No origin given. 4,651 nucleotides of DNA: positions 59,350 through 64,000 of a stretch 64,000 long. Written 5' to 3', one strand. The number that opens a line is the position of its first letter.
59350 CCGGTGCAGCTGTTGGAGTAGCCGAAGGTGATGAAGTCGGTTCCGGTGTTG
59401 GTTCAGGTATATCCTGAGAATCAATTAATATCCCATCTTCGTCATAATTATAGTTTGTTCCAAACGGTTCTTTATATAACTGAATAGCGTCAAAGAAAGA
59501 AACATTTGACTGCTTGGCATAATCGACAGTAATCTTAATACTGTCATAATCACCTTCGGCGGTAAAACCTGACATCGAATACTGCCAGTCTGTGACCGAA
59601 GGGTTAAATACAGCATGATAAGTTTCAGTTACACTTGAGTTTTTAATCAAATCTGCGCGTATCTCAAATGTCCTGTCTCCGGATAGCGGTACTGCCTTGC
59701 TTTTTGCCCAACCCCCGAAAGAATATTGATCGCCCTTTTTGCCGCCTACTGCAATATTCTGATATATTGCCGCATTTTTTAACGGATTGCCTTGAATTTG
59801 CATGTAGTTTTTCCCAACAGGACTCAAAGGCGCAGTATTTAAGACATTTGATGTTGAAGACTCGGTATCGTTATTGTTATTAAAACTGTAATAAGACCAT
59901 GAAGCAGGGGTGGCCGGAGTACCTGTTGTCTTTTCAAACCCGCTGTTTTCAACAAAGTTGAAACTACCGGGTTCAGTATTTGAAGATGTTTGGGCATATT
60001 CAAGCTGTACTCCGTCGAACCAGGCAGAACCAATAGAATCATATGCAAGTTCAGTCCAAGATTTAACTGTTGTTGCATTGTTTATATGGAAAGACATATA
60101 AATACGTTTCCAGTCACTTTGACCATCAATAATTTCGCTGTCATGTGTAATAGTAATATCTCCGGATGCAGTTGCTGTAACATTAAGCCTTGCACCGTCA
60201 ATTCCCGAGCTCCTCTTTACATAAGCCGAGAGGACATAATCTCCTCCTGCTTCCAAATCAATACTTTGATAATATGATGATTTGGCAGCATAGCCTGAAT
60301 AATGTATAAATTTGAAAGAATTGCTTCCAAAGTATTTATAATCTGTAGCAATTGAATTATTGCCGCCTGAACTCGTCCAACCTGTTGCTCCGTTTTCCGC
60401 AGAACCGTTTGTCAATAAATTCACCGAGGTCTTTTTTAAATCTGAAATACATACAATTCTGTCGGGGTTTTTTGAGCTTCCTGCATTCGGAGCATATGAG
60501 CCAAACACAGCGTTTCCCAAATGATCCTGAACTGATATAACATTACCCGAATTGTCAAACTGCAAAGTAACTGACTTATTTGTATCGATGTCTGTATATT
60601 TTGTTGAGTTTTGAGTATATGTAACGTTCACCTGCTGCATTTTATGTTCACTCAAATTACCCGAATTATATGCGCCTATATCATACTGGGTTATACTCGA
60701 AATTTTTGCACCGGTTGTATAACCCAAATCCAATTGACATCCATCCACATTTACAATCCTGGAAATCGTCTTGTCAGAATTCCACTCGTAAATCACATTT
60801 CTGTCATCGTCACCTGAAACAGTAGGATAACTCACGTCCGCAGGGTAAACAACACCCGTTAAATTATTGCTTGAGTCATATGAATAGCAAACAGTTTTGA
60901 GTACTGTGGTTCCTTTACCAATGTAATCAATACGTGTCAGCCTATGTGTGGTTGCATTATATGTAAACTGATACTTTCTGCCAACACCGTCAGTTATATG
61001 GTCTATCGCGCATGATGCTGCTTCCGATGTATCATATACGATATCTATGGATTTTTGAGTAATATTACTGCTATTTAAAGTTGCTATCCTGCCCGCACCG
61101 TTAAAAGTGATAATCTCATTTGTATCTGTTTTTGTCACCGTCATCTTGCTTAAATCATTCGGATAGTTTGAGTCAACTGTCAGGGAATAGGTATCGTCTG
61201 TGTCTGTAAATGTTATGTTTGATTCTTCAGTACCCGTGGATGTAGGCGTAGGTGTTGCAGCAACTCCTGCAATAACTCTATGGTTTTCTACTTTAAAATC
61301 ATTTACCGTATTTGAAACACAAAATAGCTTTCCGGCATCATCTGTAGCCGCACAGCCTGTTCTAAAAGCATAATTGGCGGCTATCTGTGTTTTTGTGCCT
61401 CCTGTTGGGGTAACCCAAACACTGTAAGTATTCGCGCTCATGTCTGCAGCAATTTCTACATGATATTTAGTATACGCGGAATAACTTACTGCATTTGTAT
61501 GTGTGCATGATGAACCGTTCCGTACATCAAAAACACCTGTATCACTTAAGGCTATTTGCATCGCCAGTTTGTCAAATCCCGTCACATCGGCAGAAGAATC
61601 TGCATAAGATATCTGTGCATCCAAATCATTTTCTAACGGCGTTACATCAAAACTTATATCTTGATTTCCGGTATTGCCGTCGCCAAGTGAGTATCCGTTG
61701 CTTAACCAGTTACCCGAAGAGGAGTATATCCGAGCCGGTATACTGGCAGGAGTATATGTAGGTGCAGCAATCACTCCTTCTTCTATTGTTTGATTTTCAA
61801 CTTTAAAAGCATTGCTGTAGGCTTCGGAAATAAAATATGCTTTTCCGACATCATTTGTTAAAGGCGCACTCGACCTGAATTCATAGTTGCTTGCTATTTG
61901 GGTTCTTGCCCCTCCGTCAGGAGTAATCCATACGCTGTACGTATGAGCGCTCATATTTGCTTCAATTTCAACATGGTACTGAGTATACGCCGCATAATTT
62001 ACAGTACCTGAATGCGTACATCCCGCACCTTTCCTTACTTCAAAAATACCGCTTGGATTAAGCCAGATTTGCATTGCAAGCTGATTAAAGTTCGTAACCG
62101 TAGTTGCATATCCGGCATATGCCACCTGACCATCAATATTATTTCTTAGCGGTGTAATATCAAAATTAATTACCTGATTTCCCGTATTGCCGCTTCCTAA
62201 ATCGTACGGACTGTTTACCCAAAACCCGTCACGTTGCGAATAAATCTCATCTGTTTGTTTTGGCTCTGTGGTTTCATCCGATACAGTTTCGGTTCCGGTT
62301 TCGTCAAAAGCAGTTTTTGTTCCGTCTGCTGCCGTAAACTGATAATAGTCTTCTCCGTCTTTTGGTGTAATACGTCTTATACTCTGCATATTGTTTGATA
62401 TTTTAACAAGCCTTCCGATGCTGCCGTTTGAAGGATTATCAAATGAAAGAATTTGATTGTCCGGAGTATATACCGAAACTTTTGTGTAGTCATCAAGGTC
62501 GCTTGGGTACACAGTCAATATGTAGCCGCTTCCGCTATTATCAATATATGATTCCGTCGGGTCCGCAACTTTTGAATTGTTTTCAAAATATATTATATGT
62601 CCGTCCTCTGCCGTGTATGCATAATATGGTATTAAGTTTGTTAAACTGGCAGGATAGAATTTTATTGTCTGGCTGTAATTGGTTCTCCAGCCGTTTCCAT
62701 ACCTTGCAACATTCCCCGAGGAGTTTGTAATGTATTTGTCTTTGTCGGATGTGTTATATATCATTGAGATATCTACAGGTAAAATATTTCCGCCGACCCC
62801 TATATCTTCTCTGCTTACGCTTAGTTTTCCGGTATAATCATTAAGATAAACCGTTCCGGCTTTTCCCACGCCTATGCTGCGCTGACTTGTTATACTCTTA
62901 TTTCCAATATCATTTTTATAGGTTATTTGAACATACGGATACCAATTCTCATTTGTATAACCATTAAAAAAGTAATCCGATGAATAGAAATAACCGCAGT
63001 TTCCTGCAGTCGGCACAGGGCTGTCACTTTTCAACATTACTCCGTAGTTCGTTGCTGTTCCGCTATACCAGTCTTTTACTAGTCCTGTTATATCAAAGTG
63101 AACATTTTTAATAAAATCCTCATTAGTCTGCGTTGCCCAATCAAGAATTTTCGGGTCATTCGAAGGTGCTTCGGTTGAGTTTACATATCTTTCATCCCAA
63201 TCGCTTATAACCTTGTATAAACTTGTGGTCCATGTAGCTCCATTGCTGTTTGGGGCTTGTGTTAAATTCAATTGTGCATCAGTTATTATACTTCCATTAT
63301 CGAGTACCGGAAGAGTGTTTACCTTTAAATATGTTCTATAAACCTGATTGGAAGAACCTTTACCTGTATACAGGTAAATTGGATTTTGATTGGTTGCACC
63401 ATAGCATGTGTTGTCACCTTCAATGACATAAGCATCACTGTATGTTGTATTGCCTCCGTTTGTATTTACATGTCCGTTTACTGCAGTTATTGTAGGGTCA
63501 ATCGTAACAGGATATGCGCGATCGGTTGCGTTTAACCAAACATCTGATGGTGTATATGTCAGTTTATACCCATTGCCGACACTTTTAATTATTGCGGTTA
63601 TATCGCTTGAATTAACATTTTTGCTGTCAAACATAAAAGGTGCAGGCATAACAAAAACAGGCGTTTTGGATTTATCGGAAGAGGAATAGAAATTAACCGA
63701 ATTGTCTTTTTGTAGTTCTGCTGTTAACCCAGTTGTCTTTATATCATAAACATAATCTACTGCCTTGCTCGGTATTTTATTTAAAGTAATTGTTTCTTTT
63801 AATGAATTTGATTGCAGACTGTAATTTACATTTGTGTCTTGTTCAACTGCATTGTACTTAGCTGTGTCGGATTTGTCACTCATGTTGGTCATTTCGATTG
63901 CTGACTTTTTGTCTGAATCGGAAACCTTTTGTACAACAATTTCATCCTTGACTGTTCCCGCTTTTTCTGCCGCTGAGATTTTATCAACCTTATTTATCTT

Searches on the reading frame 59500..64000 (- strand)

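Call 70: search_protein_families(library=pfam, proteins=[window:59500-64000:-], max_evalue=0.01)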
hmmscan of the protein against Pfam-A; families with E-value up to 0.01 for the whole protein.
window:59500-64000:- (1500 aa): 2 families
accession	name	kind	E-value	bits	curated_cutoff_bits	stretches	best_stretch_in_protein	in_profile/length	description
PF22585.3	Sialidase-like_CBM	-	1.2e-06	29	27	0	780-864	41-118/156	Sialidase-like, CBM domain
PF20148.4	DUF6531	-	0.0037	18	24.1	0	389-449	7-57/74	Domain of unknown function (DUF6531)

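Call 75: search_protein_families(library=ncbifam, proteins=[window:59500-64000:-], max_evalue=0.001)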
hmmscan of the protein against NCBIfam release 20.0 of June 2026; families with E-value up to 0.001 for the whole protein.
window:59500-64000:- (1500 aa): 1 family
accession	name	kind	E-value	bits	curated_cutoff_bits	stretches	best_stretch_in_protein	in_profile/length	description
NF033679.1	DNRLRE_dom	domain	9.7e-20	71.3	34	1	197-343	11-153/164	DNRLRE domain-containing protein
